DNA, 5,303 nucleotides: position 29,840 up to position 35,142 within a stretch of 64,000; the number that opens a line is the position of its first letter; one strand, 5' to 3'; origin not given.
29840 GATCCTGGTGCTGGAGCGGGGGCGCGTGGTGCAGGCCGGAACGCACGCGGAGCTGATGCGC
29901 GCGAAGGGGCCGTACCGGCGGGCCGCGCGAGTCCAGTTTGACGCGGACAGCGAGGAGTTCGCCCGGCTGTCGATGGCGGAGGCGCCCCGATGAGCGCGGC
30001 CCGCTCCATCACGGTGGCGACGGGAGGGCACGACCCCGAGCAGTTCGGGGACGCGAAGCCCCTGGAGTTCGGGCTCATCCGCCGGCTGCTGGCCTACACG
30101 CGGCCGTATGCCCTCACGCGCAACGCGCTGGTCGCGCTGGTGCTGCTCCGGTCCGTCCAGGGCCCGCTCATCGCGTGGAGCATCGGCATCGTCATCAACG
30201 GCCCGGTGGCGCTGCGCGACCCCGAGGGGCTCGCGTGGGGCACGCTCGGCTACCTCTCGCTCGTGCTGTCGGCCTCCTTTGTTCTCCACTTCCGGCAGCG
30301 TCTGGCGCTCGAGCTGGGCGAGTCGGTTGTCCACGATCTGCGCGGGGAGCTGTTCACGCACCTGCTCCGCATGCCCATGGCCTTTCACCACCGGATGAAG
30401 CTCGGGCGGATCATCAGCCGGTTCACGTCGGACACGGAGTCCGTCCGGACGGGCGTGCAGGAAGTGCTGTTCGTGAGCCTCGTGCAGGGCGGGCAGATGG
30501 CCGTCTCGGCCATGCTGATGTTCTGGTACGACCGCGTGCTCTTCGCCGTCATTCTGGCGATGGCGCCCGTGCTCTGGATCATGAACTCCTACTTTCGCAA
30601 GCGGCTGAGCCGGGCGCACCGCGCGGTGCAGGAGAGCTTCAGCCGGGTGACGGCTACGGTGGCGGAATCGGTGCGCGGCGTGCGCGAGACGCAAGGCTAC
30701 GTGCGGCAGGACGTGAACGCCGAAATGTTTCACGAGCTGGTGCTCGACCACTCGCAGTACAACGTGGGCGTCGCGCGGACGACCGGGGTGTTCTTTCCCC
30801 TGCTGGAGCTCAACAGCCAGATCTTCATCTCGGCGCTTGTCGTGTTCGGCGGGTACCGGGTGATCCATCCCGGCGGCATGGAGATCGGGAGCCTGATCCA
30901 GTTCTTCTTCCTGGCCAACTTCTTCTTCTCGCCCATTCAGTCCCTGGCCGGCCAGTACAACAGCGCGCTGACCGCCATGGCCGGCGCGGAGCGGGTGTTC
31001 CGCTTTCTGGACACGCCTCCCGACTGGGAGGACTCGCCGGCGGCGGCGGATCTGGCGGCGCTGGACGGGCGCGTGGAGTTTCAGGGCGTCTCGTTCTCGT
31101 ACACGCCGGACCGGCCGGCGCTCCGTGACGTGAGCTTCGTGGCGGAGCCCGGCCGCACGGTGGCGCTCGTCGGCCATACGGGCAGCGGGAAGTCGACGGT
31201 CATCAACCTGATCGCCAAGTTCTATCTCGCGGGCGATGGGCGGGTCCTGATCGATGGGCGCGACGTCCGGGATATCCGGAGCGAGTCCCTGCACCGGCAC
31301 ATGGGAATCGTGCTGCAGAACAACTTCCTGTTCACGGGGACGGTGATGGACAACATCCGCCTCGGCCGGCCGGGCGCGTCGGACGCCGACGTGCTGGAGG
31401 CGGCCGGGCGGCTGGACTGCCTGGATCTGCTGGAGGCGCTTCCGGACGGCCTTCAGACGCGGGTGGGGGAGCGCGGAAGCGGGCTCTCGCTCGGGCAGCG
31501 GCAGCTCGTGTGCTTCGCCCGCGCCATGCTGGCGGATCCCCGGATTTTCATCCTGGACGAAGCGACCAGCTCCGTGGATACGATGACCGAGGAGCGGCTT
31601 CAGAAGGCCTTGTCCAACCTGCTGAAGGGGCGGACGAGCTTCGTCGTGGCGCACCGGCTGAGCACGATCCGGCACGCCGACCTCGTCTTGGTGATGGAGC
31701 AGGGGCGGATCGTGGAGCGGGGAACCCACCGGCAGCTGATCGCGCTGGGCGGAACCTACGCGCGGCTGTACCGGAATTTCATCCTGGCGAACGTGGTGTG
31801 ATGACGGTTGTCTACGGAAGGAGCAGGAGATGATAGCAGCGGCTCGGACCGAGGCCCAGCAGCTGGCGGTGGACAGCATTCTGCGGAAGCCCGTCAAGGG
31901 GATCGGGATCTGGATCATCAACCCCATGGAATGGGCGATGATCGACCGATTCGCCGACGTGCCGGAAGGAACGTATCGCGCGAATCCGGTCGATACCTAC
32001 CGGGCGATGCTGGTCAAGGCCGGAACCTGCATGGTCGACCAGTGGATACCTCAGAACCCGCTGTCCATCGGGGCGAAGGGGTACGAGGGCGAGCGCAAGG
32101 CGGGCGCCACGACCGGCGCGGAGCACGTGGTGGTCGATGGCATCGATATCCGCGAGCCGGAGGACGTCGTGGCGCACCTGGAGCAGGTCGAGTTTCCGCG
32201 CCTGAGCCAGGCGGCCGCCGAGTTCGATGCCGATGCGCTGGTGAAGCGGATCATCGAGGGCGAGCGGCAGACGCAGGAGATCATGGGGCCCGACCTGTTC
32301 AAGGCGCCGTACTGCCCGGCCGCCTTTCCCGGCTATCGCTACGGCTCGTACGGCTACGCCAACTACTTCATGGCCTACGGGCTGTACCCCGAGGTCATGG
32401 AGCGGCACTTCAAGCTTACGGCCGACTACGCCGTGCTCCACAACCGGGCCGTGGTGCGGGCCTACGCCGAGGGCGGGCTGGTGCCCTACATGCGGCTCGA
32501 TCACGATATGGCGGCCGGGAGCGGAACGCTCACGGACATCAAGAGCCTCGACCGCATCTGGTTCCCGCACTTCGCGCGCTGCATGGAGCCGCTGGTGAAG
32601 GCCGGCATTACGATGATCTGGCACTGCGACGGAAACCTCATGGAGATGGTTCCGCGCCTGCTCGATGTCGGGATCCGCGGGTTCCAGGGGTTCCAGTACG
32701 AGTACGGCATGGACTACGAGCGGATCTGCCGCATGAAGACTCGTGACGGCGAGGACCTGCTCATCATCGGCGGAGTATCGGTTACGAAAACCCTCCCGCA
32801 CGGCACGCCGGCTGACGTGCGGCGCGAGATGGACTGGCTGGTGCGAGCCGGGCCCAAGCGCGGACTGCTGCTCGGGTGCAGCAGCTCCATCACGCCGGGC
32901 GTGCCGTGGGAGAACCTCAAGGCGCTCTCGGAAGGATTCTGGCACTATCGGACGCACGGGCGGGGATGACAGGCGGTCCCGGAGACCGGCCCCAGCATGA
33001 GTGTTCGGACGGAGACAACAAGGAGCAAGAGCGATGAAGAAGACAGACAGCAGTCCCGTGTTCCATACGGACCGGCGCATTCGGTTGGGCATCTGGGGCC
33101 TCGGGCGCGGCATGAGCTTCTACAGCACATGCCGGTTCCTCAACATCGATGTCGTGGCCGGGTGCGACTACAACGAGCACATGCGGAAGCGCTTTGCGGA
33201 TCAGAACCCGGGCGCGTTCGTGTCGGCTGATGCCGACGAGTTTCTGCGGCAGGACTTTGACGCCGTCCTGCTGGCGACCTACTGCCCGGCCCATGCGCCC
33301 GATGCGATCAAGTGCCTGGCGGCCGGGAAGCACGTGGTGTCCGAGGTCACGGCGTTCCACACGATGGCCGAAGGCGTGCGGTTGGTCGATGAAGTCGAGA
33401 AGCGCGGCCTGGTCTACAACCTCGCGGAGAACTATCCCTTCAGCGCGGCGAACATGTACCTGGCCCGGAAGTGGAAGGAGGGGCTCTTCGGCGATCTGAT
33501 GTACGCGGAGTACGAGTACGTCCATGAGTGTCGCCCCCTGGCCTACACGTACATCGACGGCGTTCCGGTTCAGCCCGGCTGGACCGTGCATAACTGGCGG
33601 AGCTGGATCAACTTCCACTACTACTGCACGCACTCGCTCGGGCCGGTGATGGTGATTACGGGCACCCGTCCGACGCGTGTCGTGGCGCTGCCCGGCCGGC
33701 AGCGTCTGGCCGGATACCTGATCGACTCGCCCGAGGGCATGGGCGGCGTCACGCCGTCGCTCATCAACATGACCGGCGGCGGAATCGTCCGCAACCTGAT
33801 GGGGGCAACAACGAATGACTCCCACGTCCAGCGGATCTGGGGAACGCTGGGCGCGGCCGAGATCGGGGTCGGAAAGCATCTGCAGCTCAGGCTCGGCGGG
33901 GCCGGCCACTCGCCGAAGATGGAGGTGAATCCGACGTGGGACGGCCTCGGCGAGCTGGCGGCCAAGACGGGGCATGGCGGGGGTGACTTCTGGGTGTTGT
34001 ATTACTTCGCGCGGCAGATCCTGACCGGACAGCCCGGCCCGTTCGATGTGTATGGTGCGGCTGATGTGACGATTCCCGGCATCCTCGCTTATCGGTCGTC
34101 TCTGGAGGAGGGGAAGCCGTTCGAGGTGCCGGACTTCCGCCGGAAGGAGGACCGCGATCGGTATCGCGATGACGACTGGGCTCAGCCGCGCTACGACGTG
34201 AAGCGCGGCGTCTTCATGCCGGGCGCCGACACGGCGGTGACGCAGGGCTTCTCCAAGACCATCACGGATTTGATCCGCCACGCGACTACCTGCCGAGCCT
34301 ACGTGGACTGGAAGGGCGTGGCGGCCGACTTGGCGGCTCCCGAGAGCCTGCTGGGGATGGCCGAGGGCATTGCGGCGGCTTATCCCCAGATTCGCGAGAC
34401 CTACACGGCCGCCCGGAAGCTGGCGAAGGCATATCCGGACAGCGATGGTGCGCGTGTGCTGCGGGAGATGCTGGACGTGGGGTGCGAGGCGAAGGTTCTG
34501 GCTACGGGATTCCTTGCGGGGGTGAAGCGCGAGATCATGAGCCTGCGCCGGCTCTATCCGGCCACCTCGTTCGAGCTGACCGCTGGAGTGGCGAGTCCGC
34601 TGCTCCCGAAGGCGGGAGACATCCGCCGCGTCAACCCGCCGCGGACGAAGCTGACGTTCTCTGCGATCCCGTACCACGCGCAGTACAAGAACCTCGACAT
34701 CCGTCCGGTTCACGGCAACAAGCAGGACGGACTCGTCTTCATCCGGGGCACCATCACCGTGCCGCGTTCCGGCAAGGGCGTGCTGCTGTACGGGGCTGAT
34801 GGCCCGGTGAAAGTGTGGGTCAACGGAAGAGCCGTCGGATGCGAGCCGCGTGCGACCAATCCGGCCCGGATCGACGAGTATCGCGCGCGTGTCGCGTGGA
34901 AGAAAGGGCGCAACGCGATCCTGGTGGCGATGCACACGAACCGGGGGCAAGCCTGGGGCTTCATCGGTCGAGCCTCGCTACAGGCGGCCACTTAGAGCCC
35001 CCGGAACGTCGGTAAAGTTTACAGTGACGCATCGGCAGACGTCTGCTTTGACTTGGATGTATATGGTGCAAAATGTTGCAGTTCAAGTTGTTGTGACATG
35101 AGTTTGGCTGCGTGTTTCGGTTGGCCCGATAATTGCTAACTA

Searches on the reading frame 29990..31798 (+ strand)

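Call 9: search_protein_families(library=pfam, proteins=[window:29990-31798:+], max_evalue=0.001)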
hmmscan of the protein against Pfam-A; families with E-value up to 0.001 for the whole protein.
window:29990-31798:+ (603 aa): 3 families
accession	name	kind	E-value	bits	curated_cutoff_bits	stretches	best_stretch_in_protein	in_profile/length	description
PF00664.28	ABC_membrane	-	2.8e-39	135.9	28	1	49-315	6-273/274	ABC transporter transmembrane region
PF00005.33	ABC_tran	-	2.3e-29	103.2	25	1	378-527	1-137/137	ABC transporter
PF02463.25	SMC_N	-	7.8e-06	25.9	40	0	410-569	102-211/220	RecF/RecN/SMC N terminal domain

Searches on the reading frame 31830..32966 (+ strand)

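Call 9: search_protein_families(library=pfam, proteins=[window:31830-32966:+], max_evalue=0.001)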
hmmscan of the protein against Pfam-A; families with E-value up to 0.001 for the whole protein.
window:31830-32966:+ (379 aa): 1 family
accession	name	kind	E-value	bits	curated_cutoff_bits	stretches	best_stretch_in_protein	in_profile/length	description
PF01208.23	URO-D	-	7.7e-08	32.2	23.9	1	172-368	158-341/346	Uroporphyrinogen decarboxylase (URO-D)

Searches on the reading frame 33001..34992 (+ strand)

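Call 10: search_protein_families(library=pfam, proteins=[window:33001-34992:+], max_evalue=0.001)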
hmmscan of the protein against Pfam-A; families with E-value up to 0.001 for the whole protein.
window:33001-34992:+ (664 aa): 2 families
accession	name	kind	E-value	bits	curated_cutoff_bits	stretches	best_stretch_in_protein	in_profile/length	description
PF01408.29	GFO_IDH_MocA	-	1.3e-05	26.3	24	1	28-139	2-116/120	Oxidoreductase family, NAD-binding Rossmann fold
PF21252.2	Glyco_hydro_109_C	-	5.8e-05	22.9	27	1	155-221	4-79/187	Glycosyl hydrolase 109, C-terminal domain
